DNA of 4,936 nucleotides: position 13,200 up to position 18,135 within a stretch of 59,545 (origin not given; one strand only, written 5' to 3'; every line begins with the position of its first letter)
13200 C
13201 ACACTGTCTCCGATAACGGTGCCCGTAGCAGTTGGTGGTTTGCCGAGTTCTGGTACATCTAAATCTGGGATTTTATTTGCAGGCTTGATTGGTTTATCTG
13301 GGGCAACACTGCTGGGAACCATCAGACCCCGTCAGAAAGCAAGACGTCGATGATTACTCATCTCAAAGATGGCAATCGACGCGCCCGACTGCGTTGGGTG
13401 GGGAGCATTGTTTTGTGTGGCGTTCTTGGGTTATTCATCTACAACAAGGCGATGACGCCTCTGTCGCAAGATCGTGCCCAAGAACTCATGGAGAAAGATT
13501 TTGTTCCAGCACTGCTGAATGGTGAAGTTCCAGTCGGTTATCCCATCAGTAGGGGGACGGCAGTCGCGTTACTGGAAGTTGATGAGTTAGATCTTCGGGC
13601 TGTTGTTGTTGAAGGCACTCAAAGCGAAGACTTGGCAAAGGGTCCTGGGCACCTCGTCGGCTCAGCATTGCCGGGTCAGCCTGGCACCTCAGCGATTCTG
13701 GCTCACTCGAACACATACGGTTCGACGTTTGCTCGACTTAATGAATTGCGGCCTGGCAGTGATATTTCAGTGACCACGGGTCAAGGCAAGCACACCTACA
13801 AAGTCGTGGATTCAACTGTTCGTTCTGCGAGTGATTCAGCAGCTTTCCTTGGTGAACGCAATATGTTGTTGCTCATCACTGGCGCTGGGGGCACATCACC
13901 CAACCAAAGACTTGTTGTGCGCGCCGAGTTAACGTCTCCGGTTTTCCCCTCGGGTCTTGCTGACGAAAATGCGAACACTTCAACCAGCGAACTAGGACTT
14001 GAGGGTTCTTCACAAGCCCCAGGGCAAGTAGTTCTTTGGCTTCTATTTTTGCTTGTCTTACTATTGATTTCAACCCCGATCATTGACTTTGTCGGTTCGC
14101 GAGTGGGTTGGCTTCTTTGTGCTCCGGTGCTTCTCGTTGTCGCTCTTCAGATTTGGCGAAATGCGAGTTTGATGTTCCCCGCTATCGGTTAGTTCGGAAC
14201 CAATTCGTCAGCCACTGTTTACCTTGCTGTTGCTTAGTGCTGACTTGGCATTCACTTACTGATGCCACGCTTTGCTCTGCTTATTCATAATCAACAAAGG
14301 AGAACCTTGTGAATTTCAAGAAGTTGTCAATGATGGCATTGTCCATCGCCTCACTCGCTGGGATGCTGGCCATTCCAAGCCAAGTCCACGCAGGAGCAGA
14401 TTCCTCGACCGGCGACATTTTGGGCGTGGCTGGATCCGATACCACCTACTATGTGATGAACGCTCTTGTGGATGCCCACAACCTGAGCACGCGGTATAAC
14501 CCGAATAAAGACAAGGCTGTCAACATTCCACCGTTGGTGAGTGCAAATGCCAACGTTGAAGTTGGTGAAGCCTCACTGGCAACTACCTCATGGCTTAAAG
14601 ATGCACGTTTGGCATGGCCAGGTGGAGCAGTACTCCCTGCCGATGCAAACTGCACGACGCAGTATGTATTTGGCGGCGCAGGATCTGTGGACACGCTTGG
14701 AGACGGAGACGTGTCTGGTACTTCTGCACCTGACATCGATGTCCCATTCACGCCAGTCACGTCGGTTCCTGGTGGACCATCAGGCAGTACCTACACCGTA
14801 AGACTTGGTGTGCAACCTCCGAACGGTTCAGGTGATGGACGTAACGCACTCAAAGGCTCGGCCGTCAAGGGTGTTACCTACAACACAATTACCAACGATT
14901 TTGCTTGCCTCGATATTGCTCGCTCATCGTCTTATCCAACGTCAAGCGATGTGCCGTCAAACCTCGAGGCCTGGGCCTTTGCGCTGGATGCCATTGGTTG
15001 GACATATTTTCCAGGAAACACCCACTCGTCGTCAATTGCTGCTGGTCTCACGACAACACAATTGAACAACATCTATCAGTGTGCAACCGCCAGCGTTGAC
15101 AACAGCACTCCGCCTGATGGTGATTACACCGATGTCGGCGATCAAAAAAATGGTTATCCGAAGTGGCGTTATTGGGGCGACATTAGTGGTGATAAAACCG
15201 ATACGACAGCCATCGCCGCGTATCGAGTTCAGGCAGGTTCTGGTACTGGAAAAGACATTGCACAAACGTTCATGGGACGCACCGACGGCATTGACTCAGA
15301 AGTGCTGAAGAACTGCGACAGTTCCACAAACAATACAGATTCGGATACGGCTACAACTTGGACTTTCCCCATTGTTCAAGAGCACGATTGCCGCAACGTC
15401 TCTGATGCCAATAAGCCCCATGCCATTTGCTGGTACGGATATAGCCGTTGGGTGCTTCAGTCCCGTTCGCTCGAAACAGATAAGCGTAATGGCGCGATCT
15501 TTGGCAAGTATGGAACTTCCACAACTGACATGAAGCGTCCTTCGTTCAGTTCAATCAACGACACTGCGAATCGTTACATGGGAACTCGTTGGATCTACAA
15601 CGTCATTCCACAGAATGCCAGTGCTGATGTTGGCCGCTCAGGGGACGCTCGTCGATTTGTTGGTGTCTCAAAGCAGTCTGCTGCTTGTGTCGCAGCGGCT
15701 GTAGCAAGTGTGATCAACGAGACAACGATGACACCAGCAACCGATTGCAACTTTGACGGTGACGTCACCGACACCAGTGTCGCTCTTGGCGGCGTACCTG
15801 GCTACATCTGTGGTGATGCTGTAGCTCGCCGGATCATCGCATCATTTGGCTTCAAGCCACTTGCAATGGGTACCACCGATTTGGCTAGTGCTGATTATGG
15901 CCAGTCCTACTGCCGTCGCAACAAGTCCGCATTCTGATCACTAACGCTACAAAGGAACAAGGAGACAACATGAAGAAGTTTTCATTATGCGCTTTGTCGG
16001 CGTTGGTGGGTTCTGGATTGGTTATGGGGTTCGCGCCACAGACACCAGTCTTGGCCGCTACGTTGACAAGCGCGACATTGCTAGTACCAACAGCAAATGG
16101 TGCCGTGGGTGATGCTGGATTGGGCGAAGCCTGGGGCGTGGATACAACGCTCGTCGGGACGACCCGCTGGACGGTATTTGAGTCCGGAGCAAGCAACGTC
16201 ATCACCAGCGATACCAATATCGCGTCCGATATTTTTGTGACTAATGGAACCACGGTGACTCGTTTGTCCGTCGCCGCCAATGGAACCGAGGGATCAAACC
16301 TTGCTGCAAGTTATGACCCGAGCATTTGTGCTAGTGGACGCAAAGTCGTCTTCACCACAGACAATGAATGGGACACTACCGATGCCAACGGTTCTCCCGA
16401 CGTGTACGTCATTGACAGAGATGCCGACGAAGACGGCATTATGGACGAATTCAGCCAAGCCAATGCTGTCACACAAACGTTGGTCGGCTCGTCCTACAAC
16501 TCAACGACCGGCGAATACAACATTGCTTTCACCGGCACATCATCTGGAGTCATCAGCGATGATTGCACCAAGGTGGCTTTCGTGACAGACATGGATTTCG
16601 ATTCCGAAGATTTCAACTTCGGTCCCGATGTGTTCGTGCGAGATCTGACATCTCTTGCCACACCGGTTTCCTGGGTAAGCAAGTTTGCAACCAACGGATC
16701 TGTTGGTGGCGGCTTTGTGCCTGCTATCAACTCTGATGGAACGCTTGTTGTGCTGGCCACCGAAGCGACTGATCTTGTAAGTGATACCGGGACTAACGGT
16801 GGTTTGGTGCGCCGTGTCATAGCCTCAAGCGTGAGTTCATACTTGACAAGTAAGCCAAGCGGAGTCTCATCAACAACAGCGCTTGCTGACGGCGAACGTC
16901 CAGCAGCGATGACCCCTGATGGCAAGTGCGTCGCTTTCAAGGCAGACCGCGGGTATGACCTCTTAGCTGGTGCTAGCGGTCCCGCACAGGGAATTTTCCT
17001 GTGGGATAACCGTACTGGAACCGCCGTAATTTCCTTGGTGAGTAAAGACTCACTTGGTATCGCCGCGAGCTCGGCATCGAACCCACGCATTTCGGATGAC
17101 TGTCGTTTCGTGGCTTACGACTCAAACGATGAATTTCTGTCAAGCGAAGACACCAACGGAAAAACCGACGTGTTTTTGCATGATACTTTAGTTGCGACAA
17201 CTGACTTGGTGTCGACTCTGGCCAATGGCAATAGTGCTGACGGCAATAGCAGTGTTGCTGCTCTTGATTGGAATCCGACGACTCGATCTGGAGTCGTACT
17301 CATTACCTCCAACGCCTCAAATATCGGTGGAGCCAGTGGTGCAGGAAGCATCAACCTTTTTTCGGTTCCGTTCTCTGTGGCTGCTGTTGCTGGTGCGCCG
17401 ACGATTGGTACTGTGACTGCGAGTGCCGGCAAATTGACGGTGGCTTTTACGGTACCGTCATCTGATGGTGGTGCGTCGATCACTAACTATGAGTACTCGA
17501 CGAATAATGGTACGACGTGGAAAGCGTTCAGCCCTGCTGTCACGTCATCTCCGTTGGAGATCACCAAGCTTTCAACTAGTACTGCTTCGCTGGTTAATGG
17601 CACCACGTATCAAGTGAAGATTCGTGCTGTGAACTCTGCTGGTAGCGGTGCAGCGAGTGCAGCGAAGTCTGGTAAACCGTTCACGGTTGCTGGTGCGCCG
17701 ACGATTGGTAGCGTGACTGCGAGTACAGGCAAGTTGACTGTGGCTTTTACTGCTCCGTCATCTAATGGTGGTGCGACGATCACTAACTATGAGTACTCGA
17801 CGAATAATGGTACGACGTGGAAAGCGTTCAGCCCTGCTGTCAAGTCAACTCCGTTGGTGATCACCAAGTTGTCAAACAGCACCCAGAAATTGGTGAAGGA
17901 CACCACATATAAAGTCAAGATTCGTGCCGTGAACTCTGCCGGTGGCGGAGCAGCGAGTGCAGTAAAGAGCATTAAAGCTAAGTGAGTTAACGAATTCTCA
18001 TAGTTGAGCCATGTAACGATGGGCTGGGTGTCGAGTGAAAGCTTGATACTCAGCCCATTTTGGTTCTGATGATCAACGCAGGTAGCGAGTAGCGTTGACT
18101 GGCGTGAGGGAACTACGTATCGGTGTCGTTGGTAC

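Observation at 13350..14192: Sortase E-like protein whose catalytic Cys is replaced by Gly (possible pseudo-sortase), translationally coupled to its putative substrate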

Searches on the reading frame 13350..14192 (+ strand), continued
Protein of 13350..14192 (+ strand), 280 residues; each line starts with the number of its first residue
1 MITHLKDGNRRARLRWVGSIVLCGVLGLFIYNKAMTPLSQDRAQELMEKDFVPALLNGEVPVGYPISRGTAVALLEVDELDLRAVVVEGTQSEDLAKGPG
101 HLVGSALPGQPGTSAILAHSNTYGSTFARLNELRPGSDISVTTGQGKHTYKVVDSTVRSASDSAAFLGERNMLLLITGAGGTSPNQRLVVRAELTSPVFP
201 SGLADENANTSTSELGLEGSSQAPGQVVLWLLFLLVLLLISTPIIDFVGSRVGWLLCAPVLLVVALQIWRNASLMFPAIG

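Call 64: predict_structure(alignment_id=A4)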
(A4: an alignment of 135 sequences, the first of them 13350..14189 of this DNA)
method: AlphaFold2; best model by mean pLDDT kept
length: 280 residues; sequences in the alignment: 135
mean_pLDDT: 88.0   pTM: 0.83
mean pLDDT of the five models: 88.0, 87.8, 85.7, 85.3, 85.0
residues with pLDDT >= 90: 175; 70-90: 83; 50-70: 20; < 50: 2
segments of 3 or more residues with pLDDT < 50: none
pLDDT, mean of each block of 10 residues (from residue 1): 60 86 92 92 95 92 89 94 94 92 90 91 87 94 94 90 76 88 78 91 64 80 93 94 93 94 95 86
secondary structure, 60 per line:
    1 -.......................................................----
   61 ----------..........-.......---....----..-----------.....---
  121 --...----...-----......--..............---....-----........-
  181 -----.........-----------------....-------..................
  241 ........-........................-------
elements in order: H2-56 E71-77 E82-88 H92-95 E113-117 E138-143 E146-159 H163-166 E172-179 E186-194 H212-215 H223-248 H250-273

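Call 66: fold_search(model_id=the predicted structure, library=pdb)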
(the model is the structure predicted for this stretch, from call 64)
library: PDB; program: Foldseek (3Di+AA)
matches with E <= 10: 348; with E <= 0.001: 129
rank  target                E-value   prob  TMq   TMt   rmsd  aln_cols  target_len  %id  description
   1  4d70_A                1.1e-12  1.00  0.48  0.82   2.7       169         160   21  Structural, biophysical and biochemical analyses of a Clostridium perfringens Sortase D5 transpeptidase (released 2015-07-15)
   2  5k9a                  2.4e-11  1.00  0.44  0.56  12.9       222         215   21  Sortase A from Corynebacterium diphtheriae (released 2016-06-15)
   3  6ixz_A                3.7e-11  1.00  0.45  0.65   8.2       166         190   22  X-ray structure of sortase C from Clostridium perfringens SM101 (released 2019-08-14)
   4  2xwg_E                1.2e-10  1.00  0.41  0.64   6.6       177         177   21  Crystal structure of sortase C-1 from Actinomyces oris (formerly Actinomyces naeslundii) (released 2011-02-23)
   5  6ixz_B                1.7e-10  1.00  0.43  0.67   8.7       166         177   22  X-ray structure of sortase C from Clostridium perfringens SM101 (released 2019-08-14)
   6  7d6t_B                1.8e-10  1.00  0.45  0.66  10.0       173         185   22  X-ray structure of Clostridium perfringens sortase C with the C-terminal cell wall sorting motif. (released 2021-06-02)
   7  3tbe_A                1.9e-10  1.00  0.42  0.60  10.1       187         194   16  The crystal structure of the complex of Streptococcus agalactiae sortase C1 and MTSET (released 2011-10-26)
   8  2xwg_C                2.2e-10  1.00  0.40  0.63   6.8       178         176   21  Crystal structure of sortase C-1 from Actinomyces oris (formerly Actinomyces naeslundii) (released 2011-02-23)
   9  7cg9                  2.2e-10  1.00  0.43  0.62  15.0       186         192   19  Crystal structure of pilin-specific sortase SrtC1 from Lactobacillus rhamnosus GG (released 2022-03-02)
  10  6bwe_B                2.3e-10  1.00  0.43  0.64   8.3       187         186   22  Sortase A from Corynebacterium diphtheriae, lid mutant (released 2017-12-27)
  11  3tbe_F                2.6e-10  1.00  0.43  0.63  10.2       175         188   18  The crystal structure of the complex of Streptococcus agalactiae sortase C1 and MTSET (released 2011-10-26)
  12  3tbe_B                2.9e-10  1.00  0.43  0.61  10.2       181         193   18  The crystal structure of the complex of Streptococcus agalactiae sortase C1 and MTSET (released 2011-10-26)
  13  2xwg_D                3.7e-10  1.00  0.41  0.62   8.9       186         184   21  Crystal structure of sortase C-1 from Actinomyces oris (formerly Actinomyces naeslundii) (released 2011-02-23)
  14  4g1j_A                4.0e-10  1.00  0.42  0.57  12.9       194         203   16  Sortase C1 of GBS Pilus Island 1 (released 2012-12-05)
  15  3rbj_A                4.2e-10  1.00  0.43  0.62  10.6       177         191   21  Crystal Structure of the lid-mutant of Streptococcus agalactiae Sortase C1 (released 2011-09-07)
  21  2xwg_B                7.3e-10  1.00  0.41  0.61   7.4       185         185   22  Crystal structure of sortase C-1 from Actinomyces oris (formerly Actinomyces naeslundii) (released 2011-02-23)
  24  5cuw                  7.8e-10  1.00  0.43  0.72   2.1       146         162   24  Crystal structure of Sortase E1 from Streptomyces coelicolor with tripeptide in the active site (released 2016-08-17)
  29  5go5                  9.9e-10  1.00  0.43  0.78   1.9       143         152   29  Structure of sortase E from Streptomyces avermitilis (released 2017-03-15)
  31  2xwg_A                9.9e-10  1.00  0.41  0.62   6.7       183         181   21  Crystal structure of sortase C-1 from Actinomyces oris (formerly Actinomyces naeslundii) (released 2011-02-23)
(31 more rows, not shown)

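Call 76: search_protein_families(library=ncbifam, proteins=[P0334, P0381, P0290, P0139, P0370], max_evalue=0.00001)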
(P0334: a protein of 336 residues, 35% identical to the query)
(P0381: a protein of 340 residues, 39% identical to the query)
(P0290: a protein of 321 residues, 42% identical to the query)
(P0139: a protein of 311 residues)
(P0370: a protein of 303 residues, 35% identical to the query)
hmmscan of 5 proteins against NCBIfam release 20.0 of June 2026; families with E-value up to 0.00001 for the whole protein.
P0334 (336 aa): 6 families
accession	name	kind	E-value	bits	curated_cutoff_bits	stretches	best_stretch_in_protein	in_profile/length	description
NF033747.1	class_E_sortase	subfamily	3.6e-22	79.2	160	1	59-207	10-155/211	class E sortase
NF058671.1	sortase_SrtD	exception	9.5e-15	54.7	140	1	63-208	6-143/187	class D sortase, LPxTATN-specific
NF033746.1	class_D_sortase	subfamily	7.3e-12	45.3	165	1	121-208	5-89/135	class D sortase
TIGR03784.1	marine_sortase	equivalog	4.6e-09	36.1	158.25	1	125-209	50-132/174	class GN sortase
TIGR01076.1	sortase_fam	subfamily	7.9e-09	35.4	39.35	1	128-233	2-112/136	sortase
NF033745.1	class_C_sortase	subfamily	9.8e-08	32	160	1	111-210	77-180/220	class C sortase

P0381 (340 aa): 5 families
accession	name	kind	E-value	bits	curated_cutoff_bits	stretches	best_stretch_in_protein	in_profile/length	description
NF033747.1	class_E_sortase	subfamily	1.6e-20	73.9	160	1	65-212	4-157/211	class E sortase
NF058671.1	sortase_SrtD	exception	5.4e-12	45.8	140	1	97-210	32-143/187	class D sortase, LPxTATN-specific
NF033746.1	class_D_sortase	subfamily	9.3e-10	38.5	165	1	123-210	5-89/135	class D sortase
TIGR03784.1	marine_sortase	equivalog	9.4e-07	28.6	158.25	1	126-233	49-155/174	class GN sortase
TIGR01076.1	sortase_fam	subfamily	4.7e-06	26.4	39.35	1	130-212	2-87/136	sortase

P0290 (321 aa): 6 families
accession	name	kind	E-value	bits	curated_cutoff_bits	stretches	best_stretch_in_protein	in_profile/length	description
NF033747.1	class_E_sortase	subfamily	5.1e-23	82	160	1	54-237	3-206/211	class E sortase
NF058671.1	sortase_SrtD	exception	9.6e-18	64.5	140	1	109-225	60-173/187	class D sortase, LPxTATN-specific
NF033746.1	class_D_sortase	subfamily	1e-16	61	165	1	110-230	7-127/135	class D sortase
TIGR01076.1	sortase_fam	subfamily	1.5e-15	57.2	39.35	1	115-233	2-124/136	sortase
TIGR03784.1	marine_sortase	equivalog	2.6e-12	46.7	158.25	1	111-222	49-158/174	class GN sortase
NF033745.1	class_C_sortase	subfamily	8.5e-12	45.3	160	1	112-234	92-218/220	class C sortase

P0139 (311 aa): 6 families
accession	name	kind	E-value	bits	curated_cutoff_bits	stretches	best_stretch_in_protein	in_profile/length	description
NF033747.1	class_E_sortase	subfamily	1e-20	74.5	160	1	51-229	8-207/211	class E sortase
TIGR01076.1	sortase_fam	subfamily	3.4e-13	49.6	39.35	1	107-224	2-124/136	sortase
NF058671.1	sortase_SrtD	exception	3.8e-12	46.3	140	1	96-216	55-173/187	class D sortase, LPxTATN-specific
NF033746.1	class_D_sortase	subfamily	3.2e-11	43.2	165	1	100-226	5-132/135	class D sortase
TIGR03784.1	marine_sortase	equivalog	8.8e-11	41.7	158.25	1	80-213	26-158/174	class GN sortase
NF033745.1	class_C_sortase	subfamily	1.5e-09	37.9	160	1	102-225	90-218/220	class C sortase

P0370 (303 aa): 6 families
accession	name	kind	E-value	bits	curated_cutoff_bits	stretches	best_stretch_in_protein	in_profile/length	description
NF033747.1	class_E_sortase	subfamily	3e-22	79.5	160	1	30-176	4-155/211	class E sortase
NF058671.1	sortase_SrtD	exception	3.8e-12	46.3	140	1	44-176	14-143/187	class D sortase, LPxTATN-specific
NF033746.1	class_D_sortase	subfamily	2e-10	40.6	165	1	89-177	5-90/135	class D sortase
TIGR03784.1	marine_sortase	equivalog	8.4e-10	38.5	158.25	1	92-199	49-155/174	class GN sortase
TIGR01076.1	sortase_fam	subfamily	7.2e-09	35.6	39.35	1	95-179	1-88/136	sortase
NF033745.1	class_C_sortase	subfamily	3.3e-07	30.2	160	1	88-177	86-179/220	class C sortase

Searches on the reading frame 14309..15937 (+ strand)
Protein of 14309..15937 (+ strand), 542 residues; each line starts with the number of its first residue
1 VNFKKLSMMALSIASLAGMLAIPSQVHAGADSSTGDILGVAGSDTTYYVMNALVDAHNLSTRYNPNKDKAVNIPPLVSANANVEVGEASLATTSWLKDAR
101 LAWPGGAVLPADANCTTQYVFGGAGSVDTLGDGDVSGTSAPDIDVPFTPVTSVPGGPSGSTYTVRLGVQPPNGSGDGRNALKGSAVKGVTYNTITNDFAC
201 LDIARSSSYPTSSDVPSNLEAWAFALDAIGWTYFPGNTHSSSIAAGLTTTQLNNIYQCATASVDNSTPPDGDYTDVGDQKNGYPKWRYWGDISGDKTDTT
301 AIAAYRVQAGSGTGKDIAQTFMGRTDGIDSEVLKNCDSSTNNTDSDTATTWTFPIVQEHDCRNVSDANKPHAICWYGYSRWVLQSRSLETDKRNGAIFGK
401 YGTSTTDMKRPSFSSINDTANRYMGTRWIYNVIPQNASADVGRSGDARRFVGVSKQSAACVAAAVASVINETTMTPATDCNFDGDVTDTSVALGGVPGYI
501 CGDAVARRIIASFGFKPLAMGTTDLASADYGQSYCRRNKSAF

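Call 3: search_protein_families(library=pfam, proteins=[window:14309-15937:+], max_evalue=0.1)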
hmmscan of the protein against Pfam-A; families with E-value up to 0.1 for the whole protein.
window:14309-15937:+ (542 aa): 0 families

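Call 4: search_protein_families(library=ncbifam, proteins=[window:14309-15937:+], max_evalue=0.1)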
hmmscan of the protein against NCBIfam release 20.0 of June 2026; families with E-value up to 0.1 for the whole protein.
window:14309-15937:+ (542 aa): 0 families

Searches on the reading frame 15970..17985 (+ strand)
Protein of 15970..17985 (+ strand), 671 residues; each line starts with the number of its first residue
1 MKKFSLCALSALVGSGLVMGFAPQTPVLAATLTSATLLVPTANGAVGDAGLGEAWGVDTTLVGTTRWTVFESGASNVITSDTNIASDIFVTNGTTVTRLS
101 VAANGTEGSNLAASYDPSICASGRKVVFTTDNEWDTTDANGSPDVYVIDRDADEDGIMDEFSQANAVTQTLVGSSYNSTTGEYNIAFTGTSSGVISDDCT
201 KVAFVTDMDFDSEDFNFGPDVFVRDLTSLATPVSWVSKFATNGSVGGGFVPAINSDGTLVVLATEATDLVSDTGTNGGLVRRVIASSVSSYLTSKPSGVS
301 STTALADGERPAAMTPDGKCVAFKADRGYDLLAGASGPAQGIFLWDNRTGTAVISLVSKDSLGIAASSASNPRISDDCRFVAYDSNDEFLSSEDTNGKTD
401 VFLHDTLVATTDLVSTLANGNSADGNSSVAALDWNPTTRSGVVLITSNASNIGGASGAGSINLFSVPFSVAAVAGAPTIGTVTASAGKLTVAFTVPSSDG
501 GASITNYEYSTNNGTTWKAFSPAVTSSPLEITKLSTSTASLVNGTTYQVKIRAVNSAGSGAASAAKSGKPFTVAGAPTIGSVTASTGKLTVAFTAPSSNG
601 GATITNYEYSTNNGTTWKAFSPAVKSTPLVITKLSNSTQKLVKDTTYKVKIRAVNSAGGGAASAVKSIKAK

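Call 3: search_protein_families(library=pfam, proteins=[window:15970-17985:+], max_evalue=0.1)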
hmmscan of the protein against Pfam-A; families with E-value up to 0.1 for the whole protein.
window:15970-17985:+ (671 aa): 8 families
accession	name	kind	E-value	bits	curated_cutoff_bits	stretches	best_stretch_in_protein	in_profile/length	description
PF00041.27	fn3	-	2.4e-11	44.1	25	2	477-564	3-79/84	Fibronectin type III domain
PF25059.1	FN3_DSCAM-DSCAML_C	-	4.4e-07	30.6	39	1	500-563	16-74/89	DSCAM/DSCAML C-terminal Fn3-like domain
PF21471.3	Reelin_subrepeat-B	-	0.0011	19.1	27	0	608-633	63-77/127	Reelin subrepeat B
PF03639.19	Glyco_hydro_81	-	0.0044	16.7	25.6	0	148-190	212-255/323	Glycosyl hydrolase family 81 N-terminal domain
PF03174.19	CHB_HEX_C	-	0.0056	17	23.6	0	508-536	38-68/76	Chitobiase/beta-hexosaminidase C-terminal domain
PF02012.26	BNR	-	0.0095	16.2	27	0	509-518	2-11/12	BNR/Asp-box repeat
PF13880.12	Acetyltransf_13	-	0.017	15.4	22.8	0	587-607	40-60/69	ESCO1/2 acetyl-transferase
PF08140.16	Cuticle_1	-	0.06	13.8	27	0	315-337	7-29/40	Crustacean cuticle protein repeat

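Call 4: search_protein_families(library=ncbifam, proteins=[window:15970-17985:+], max_evalue=0.1)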
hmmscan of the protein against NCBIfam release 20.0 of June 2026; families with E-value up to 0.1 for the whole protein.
window:15970-17985:+ (671 aa): 2 families
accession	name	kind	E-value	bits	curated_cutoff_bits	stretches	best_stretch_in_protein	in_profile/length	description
NF008993.0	PRK12336.1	equivalog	0.0095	15.3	243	0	535-566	140-171/203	translation initiation factor IF-2 subunit beta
NF052245.1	SorA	equivalog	0.011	14.5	600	0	498-562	312-374/396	SorA family sulfite dehydrogenase catalytic subunit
